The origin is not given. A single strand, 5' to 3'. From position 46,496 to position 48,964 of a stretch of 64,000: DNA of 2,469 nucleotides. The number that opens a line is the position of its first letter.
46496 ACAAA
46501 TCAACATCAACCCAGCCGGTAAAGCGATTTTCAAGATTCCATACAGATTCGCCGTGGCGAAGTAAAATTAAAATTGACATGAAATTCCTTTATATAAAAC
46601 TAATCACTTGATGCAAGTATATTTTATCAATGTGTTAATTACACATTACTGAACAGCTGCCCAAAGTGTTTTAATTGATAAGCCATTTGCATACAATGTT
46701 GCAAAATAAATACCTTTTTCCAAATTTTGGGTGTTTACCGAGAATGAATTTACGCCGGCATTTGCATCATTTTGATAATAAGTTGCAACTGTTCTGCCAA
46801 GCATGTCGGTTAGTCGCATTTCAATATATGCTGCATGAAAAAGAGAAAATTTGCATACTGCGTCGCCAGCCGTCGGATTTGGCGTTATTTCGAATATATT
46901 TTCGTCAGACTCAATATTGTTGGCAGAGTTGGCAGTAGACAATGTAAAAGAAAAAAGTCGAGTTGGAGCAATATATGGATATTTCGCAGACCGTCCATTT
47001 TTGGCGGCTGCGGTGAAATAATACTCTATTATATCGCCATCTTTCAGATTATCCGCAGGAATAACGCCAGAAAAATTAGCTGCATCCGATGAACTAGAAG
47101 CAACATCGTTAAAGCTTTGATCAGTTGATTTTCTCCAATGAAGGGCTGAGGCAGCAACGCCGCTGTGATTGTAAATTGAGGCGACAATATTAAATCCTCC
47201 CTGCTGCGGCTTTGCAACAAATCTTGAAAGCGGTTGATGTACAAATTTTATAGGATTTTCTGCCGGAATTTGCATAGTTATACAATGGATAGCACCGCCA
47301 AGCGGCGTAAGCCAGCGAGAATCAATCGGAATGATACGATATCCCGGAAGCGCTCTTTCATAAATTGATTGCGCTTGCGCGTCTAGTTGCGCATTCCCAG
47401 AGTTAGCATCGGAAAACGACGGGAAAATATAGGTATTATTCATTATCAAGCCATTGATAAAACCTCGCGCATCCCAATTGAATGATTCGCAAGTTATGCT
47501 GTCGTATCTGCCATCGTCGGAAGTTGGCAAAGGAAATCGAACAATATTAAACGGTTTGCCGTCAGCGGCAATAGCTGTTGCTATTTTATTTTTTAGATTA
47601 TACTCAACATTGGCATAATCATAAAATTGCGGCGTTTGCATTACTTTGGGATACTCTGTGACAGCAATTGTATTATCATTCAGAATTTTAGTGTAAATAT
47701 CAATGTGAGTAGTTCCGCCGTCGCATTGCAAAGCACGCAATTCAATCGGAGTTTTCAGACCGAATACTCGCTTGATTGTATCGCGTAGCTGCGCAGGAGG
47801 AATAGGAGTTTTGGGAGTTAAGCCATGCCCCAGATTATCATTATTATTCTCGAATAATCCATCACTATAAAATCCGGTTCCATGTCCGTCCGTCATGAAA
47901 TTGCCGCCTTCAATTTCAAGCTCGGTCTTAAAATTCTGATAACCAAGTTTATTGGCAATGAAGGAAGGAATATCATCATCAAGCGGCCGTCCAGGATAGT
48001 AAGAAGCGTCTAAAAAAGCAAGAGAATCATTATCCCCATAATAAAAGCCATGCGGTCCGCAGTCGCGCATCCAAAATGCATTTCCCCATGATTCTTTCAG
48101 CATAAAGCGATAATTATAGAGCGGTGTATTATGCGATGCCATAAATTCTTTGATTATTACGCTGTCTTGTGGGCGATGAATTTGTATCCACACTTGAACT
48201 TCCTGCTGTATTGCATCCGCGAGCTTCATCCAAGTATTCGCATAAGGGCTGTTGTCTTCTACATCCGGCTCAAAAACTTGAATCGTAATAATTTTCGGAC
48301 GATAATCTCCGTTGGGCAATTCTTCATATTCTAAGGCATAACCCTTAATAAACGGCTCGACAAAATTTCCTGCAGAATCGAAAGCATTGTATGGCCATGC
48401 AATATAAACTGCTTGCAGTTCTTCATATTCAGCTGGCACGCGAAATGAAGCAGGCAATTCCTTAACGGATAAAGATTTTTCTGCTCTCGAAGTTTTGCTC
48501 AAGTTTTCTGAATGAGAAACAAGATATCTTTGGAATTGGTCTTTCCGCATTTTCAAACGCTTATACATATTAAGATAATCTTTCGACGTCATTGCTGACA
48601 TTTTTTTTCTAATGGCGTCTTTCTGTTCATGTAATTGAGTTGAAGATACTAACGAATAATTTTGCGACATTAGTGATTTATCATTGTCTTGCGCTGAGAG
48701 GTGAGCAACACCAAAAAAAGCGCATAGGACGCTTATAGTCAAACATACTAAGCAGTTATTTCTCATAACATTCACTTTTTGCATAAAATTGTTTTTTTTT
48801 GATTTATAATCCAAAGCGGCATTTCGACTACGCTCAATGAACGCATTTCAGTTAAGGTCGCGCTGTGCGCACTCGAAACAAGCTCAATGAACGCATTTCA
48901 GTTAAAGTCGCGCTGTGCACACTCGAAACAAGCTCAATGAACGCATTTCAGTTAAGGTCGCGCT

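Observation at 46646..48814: Porphyromonas-type peptidylarginine/agmatine deiminase homolog as T9SS cargo in a non-Porphyromonas lineage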

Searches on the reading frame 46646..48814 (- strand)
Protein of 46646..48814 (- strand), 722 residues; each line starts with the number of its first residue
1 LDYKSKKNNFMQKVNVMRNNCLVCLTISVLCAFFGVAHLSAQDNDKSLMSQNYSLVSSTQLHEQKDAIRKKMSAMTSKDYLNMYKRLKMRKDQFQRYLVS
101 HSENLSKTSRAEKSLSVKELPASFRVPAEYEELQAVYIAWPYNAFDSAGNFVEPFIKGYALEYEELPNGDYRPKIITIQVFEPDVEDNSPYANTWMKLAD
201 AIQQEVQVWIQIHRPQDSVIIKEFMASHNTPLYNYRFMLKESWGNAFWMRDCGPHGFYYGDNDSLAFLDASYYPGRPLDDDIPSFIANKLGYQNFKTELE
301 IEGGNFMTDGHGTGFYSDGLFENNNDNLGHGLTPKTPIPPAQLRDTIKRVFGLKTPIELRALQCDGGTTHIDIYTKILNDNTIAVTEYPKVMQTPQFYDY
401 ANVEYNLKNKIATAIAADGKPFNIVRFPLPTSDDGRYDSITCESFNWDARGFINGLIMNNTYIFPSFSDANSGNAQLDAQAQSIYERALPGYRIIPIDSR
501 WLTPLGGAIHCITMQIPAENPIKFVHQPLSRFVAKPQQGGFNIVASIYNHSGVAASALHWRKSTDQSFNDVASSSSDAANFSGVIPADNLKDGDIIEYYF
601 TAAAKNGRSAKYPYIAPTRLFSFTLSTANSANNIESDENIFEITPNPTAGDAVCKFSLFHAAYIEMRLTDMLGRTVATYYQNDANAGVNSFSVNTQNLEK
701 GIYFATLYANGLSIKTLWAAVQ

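Call 3: search_protein_families(library=pfam, proteins=[window:46646-48814:-], max_evalue=1)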
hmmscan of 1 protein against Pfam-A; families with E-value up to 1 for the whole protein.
window:46646-48814:- (722 aa): 2 families
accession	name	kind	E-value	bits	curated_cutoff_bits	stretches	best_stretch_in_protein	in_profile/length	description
PF04371.20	PAD_porph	-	2.3e-36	126.1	25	1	189-517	29-321/321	Porphyromonas-type peptidyl-arginine deiminase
PF18962.6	Por_Secre_tail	-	1.4e-07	32.1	27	1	645-711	3-66/75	Secretion system C-terminal sorting domain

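Call 4: search_protein_families(library=ncbifam, proteins=[window:46646-48814:-], max_evalue=1)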
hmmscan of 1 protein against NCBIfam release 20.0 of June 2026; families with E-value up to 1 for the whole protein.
window:46646-48814:- (722 aa): 6 families
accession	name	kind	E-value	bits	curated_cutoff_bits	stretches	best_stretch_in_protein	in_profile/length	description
TIGR03380.1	agmatine_aguA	equivalog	6.7e-17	61.5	381.8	2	240-518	78-357/357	agmatine deiminase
NF010070.0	PRK13551.1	subfamily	8.3e-17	61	483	2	193-519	45-364/365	agmatine deiminase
TIGR04183.1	Por_Secre_tail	domain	4.7e-07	29.7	23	1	643-714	1-65/72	T9SS type A sorting domain-containing protein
NF038113.1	T9SSA_dep_M36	equivalog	1.2e-05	23.7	885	1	630-708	784-856/869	T9SS-dependent M36 family metallopeptidase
NF052323.1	T9SSA_dep_M6i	equivalog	5.7e-05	21.2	600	1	645-710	962-1027/1043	T9SS-dependent M6-like inactivated metalloprotease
NF042909.1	FMH_DH_FwdF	exception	0.055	12.6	375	1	6-92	42-127/336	tungsten-dependent formylmethanofuran dehydrogenase subunit FwdF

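Call 5: search_solved_structures(query=window:46646-48814:-, max_evalue=1, show_alignments=3)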
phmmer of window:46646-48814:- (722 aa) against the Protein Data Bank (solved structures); distinct sequences matched with E-value up to 1: 18.
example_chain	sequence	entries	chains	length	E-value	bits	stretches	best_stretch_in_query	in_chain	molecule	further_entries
4yt9_A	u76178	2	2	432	6.6e-24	87.5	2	450-627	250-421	Peptidylarginine deiminase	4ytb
6i0x_A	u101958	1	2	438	6.8e-24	87.4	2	450-627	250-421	Peptidylarginine deiminase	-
5ak7_A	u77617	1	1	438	6.8e-24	87.4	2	450-627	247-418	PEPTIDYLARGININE DEIMINASE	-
4ytg_A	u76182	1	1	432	1.4e-22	83.1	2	450-627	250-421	Peptidylarginine deiminase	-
5ak8_A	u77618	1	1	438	1.5e-22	83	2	450-627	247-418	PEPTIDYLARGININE DEIMINASE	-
1zbr_A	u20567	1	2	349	5.7e-12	48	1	299-518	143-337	conserved hypothetical protein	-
1xkn_A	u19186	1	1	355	3.7e-11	45.3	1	236-518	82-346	putative peptidyl-arginine deiminase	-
2ewo_A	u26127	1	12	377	3e-08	35.7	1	232-519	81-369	Putative agmatine deiminase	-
6b10_A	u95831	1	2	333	1e-07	33.9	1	244-512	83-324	Putative peptidyl-arginine deiminase family protein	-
6b2w_A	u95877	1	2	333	1.6e-06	30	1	244-511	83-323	Putative peptidyl-arginine deiminase family protein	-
6nib_A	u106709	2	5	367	1.8e-06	29.9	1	286-518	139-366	Porphyromonas-type peptidyl-arginine deiminase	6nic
2jer_A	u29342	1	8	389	2.2e-05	26.3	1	241-518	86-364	AGMATINE DEIMINASE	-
3h7c_X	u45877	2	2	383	0.00055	21.6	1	294-519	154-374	Agmatine deiminase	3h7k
1vkp_A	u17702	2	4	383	0.00056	21.6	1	294-519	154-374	AGMATINE IMINOHYDROLASE | Agmatine deiminase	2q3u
2cmu_A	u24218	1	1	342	0.096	14.2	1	278-516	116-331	PUTATIVE PEPTIDYL-ARGININE DEIMINASE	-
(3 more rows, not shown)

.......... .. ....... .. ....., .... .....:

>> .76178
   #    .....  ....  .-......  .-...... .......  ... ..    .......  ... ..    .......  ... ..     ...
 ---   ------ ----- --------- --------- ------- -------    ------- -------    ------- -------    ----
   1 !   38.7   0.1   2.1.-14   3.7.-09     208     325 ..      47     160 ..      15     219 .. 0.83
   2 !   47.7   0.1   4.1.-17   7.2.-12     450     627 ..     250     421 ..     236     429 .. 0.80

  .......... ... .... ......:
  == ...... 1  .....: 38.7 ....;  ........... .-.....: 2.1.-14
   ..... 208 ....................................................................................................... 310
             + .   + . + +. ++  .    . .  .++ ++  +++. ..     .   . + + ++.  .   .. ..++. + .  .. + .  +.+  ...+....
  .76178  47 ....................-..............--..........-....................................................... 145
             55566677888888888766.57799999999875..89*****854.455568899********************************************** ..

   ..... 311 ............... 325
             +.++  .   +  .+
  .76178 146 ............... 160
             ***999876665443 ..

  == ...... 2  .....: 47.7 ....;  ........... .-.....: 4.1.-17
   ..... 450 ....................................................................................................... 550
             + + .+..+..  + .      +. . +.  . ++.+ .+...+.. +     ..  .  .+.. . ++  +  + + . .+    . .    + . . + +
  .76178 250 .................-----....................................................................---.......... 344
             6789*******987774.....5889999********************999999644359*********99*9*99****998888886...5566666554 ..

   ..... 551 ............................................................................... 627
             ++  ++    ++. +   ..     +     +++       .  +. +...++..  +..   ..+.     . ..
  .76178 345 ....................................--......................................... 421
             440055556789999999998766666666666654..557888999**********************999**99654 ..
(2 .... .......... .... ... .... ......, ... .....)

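Call 6: find_homologous_proteins(query=window:46646-48814:-)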
Query window:46646-48814:- (722 aa): 133 proteins with E <= 0.001 among 5619 candidates; the best 120 are listed.
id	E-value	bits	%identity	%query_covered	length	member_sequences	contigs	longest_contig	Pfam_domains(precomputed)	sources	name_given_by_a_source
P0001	0.0e+0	1657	100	99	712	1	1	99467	PF18962.8,PF04371.21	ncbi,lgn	-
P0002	1.7e-278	944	61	94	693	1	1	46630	PF04371.21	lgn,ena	-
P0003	3.0e-150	520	41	92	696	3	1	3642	PF18962.8,PF04371.21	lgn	-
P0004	1.7e-148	514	40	90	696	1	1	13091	PF18962.8,PF04371.21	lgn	-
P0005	2.9e-148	513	40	90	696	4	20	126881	PF18962.8,PF04371.21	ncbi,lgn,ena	-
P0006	6.1e-148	512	39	93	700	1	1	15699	PF04371.21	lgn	-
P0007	2.8e-145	504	39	89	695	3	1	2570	PF18962.8,PF04371.21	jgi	jgi:agmatine/peptidylarginine deiminase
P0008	6.1e-143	496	40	84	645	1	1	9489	PF04371.21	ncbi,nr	ncbi:MAG: hypothetical protein QG635_1384, partial [Bacteroidota bacterium]|nr:hypothetical protein 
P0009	1.6e-142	494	39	89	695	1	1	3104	PF18962.8,PF04371.21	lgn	-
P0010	1.2e-141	492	39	90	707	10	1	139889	PF18962.8,PF04371.21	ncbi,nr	ncbi:MAG: agmatine deiminase family protein [Bacteriodetes bacterium]|nr:agmatine deiminase family p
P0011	1.6e-140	488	38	91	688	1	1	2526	PF18962.8,PF04371.21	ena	-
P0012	2.1e-138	481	38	92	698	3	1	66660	PF18962.8,PF04371.21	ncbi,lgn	-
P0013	5.6e-138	479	38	91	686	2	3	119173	PF18962.8,PF04371.21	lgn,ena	-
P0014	8.1e-138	479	37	97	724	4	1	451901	PF18962.8,PF04371.21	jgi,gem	-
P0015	1.3e-137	478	38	91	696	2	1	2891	PF18962.8,PF04371.21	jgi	jgi:agmatine deiminase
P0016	1.6e-137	478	38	92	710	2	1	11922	PF18962.8,PF04371.21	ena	-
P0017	8.1e-137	476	38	90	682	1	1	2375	PF18962.8,PF04371.21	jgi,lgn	-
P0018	4.6e-136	473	38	95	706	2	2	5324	PF18962.8,PF04371.21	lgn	-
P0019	5.1e-134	466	37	92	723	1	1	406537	PF18962.8,PF04371.21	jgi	jgi:agmatine/peptidylarginine deiminase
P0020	5.6e-134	466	36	95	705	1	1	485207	PF18962.8,PF04371.21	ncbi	-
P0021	5.2e-133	463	37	89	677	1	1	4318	PF18962.8,PF04371.21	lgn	-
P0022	2.9e-132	461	37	89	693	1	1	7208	PF18962.8,PF04371.21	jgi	-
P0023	4.1e-132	460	36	97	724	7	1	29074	PF18962.8,PF04371.21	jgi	jgi:agmatine/peptidylarginine deiminase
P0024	5.4e-132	460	36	91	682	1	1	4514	PF18962.8,PF04371.21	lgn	-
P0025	1.9e-131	458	37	93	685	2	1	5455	PF18962.8,PF04371.21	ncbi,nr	ncbi:MAG: agmatine deiminase family protein [Candidatus Kapabacteria bacterium]|nr:agmatine deiminas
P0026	3.1e-131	457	38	84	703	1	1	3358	PF18962.8,PF04371.21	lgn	-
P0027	3.1e-131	457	37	92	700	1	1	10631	PF18962.8,PF04371.21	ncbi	-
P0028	1.0e-130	456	36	91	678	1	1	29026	PF18962.8,PF04371.21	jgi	jgi:agmatine/peptidylarginine deiminase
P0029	2.1e-130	454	38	91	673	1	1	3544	PF18962.8,PF04371.21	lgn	-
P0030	4.0e-130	454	36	91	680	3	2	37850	PF18962.8,PF04371.21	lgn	-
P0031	4.9e-130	453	36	91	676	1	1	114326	PF18962.8,PF04371.21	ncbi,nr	ncbi:MAG: agmatine deiminase family protein [Candidatus Kapabacteria bacterium]|nr:agmatine deiminas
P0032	2.1e-129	451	39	83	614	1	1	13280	PF18962.8,PF04371.21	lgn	-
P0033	4.2e-129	450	37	92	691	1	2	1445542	PF18962.8,PF04371.21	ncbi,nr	ncbi:MAG: agmatine deiminase family protein [Candidatus Kapabacteria bacterium]|nr:agmatine deiminas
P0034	5.9e-129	450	35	90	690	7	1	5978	PF18962.8,PF04371.21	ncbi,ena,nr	ncbi:MAG TPA: agmatine deiminase family protein [Candidatus Kapabacteria bacterium]|nr:agmatine deim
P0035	7.0e-129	449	34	92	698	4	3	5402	PF18962.8,PF04371.21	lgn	-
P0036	1.3e-127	445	39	82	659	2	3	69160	PF04371.21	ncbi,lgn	ncbi:MAG: agmatine deiminase family protein [Chloroflexota bacterium]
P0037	3.6e-126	440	36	91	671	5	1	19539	PF18962.8,PF04371.21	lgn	-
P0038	9.1e-126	439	35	90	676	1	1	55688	PF18962.8,PF04371.21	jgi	jgi:agmatine deiminase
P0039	4.1e-124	434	37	89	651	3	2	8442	PF18962.8,PF04371.21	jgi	jgi:agmatine/peptidylarginine deiminase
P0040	1.4e-121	425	37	90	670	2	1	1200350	PF18962.8,PF04371.21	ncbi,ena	-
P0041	1.9e-120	422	37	84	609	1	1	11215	PF18962.8,PF04371.21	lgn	-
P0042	6.3e-119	416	39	82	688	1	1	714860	PF18962.8,PF04371.21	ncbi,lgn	-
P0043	1.2e-116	409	40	78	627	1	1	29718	PF18962.8,PF04371.21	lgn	-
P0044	2.6e-116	408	38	84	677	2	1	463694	PF18962.8,PF04371.21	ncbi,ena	-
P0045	8.7e-116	406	38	83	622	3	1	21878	PF18962.8,PF04371.21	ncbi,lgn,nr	ncbi:MAG: T9SS C-terminal target domain-containing protein [Bacteroidetes bacterium]|nr:MAG: T9SS C-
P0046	2.7e-115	405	36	84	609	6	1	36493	PF18962.8,PF04371.21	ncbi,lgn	-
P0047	2.1e-114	402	38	83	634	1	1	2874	PF18962.8,PF04371.21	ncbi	-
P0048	2.1e-113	398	35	93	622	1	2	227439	PF18962.8,PF04371.21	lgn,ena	-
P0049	5.6e-113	397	41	71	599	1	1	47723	PF18962.8,PF04371.21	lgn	-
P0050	2.0e-112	395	35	89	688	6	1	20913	PF18962.8,PF04371.21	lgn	-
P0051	1.4e-108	382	36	83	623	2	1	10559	PF18962.8,PF04371.21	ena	-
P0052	1.5e-106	376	34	91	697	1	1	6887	PF18962.8,PF04371.21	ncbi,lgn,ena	-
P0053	1.8e-106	375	35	91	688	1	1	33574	PF18962.8,PF04371.21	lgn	-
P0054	2.0e-106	375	36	83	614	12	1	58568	PF18962.8,PF04371.21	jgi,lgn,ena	jgi:agmatine/peptidylarginine deiminase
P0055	7.2e-105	370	34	89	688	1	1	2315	PF18962.8,PF04371.21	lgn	-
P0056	5.1e-101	357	35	85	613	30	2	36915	PF13585.13,PF18962.8,PF04371.21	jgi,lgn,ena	jgi:agmatine/peptidylarginine deiminase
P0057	2.3e-100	355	34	91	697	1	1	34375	PF18962.8,PF04371.21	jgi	-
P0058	2.1e-93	332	35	75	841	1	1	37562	PF01033.23,PF18962.8,PF25788.3,PF04371.21,PF00041.28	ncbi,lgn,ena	-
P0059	3.8e-92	328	30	93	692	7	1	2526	PF18962.8,PF04371.21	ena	-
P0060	1.7e-91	326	32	92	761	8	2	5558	PF18962.8,PF04371.21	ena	-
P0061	9.0e-86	307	34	72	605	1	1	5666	PF18962.8,PF04371.21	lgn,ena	-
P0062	1.5e-57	214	30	82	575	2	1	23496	PF18962.8,PF04371.21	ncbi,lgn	-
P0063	1.0e-56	211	28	83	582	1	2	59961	PF18962.8,PF04371.21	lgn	-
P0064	2.6e-56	210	30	73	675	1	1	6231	PF18962.8,PF04371.21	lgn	-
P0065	6.7e-56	208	29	86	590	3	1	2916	PF18962.8,PF04371.21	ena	-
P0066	1.8e-55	207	29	81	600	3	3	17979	PF18962.8,PF04371.21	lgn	-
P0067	5.0e-55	205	32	60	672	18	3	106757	PF18962.8,PF04371.21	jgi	-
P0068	6.2e-55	205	30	83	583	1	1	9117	PF18962.8,PF04371.21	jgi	jgi:agmatine deiminase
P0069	6.9e-55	205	33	60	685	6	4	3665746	PF18962.8,PF04371.21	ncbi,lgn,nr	ncbi:MAG: agmatine deiminase family protein [Ignavibacterium sp.]|nr:agmatine deiminase family prote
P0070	9.3e-55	204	29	83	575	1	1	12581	PF18962.8,PF04371.21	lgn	-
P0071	2.4e-54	203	34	61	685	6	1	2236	PF18962.8,PF04371.21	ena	-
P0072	2.6e-54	203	32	60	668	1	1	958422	PF18962.8,PF04371.21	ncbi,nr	ncbi:MAG: agmatine deiminase family protein [Ignavibacteriales bacterium]|nr:agmatine deiminase fami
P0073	5.9e-54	202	31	60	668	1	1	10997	PF18962.8,PF04371.21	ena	-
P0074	7.4e-54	201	32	60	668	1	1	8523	PF18962.8,PF04371.21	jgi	-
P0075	2.2e-53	200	35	60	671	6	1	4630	PF18962.8,PF04371.21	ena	-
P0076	5.0e-53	199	30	73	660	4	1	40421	PF18962.8,PF04371.21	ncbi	-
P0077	9.4e-53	198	27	87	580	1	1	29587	PF18962.8,PF04371.21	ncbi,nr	ncbi:MAG: agmatine deiminase family protein [Ignavibacteria bacterium]|nr:agmatine deiminase family 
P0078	5.0e-52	195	33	61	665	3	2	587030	PF18962.8,PF04371.21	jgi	jgi:agmatine/peptidylarginine deiminase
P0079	2.1e-51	193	31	60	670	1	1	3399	PF18962.8,PF04371.21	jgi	-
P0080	3.2e-51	193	31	60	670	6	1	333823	PF18962.8,PF04371.21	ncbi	-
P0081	4.4e-51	192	32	60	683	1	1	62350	PF18962.8,PF04371.21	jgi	jgi:agmatine deiminase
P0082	2.5e-50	190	30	73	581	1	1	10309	PF18962.8,PF04371.21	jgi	jgi:agmatine deiminase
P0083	3.4e-50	189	32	60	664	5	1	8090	PF18962.8,PF04371.21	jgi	jgi:agmatine/peptidylarginine deiminase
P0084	3.7e-50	189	32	60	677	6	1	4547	PF18962.8,PF04371.21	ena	-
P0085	5.6e-50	189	29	71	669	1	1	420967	PF18962.8,PF13860.13,PF04371.21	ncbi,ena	-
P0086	7.8e-50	188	29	71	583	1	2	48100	PF18962.8,PF04371.21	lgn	-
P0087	8.7e-50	188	31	73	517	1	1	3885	PF18962.8,PF04371.21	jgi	jgi:agmatine deiminase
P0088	8.8e-50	188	32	60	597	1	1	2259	PF04371.21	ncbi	ncbi:MAG: hypothetical protein EHM44_08880, partial [Ignavibacteriales bacterium]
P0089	1.3e-49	187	28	66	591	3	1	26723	PF18962.8,PF04371.21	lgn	-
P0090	9.8e-49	185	30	61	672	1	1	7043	PF18962.8,PF04371.21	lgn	-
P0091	1.4e-48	184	31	71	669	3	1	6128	PF18962.8,PF13860.13,PF04371.21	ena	-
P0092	1.9e-48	184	28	84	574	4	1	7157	PF18962.8,PF04371.21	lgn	-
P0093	2.5e-48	183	31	60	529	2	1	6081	PF04371.21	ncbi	ncbi:MAG: agmatine deiminase family protein, partial [Ignavibacteriaceae bacterium]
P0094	3.4e-48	183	33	58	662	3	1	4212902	PF18962.8,PF04371.21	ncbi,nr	ncbi:MAG: agmatine deiminase family protein [Ignavibacteriales bacterium]|nr:MAG: agmatine deiminase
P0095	4.3e-48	182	28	85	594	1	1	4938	PF18962.8,PF04371.21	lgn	-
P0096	6.9e-48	182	32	59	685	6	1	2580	PF18962.8,PF04371.21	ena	-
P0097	7.9e-48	182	31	60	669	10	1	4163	PF18962.8,PF13860.13,PF04371.21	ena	-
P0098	1.5e-47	181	30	71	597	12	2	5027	PF18962.8,PF04371.21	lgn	-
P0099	1.5e-47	181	31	68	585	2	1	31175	PF18962.8,PF04371.21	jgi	jgi:agmatine deiminase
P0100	2.4e-47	180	28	66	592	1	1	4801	PF18962.8,PF04371.21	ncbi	-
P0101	8.2e-47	178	31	60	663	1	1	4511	PF18962.8,PF04371.21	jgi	jgi:agmatine deiminase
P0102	1.6e-46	177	27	66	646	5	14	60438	PF18962.8,PF04371.21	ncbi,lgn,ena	-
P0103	1.6e-46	177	27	65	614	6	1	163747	PF18962.8,PF04371.21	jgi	jgi:agmatine/peptidylarginine deiminase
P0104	1.9e-46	177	33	58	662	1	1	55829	PF18962.8,PF04371.21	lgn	-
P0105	2.0e-46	177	27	86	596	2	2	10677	PF18962.8,PF04371.21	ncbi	-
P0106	3.2e-46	176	30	60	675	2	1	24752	PF18962.8,PF04371.21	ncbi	-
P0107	1.9e-45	174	27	64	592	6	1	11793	PF18962.8,PF04371.21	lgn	-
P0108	3.2e-45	173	32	60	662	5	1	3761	PF18962.8,PF04371.21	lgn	-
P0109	8.7e-45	171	27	64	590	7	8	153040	PF18962.8,PF04371.21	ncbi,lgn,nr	ncbi:MAG: agmatine deiminase family protein [Chitinophagales bacterium]|nr:agmatine deiminase family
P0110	2.8e-44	170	27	64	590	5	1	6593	PF18962.8,PF04371.21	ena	-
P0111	7.1e-44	168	26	65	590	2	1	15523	PF18962.8,PF04371.21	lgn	-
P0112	9.0e-43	165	29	72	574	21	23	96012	PF18962.8,PF04371.21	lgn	-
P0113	7.2e-39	152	25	82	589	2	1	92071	PF18962.8,PF04371.21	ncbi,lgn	-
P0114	9.6e-38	148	33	52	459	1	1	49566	PF04371.21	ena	-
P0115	1.1e-37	148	28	56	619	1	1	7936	PF04371.21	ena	-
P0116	1.3e-37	148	25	81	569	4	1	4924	PF18962.8,PF13860.13,PF04371.21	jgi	-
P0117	2.9e-37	147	28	69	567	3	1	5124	PF18962.8,PF13860.13,PF04371.21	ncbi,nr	ncbi:MAG: agmatine deiminase family protein [candidate division WOR-3 bacterium]|nr:agmatine deimina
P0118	1.8e-35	141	28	73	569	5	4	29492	PF18962.8,PF04371.21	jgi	jgi:agmatine/peptidylarginine deiminase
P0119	5.1e-35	139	26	80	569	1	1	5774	PF04371.21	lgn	-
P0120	1.6e-34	137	27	84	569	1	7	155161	PF13585.13,PF18962.8,PF04371.21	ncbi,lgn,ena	-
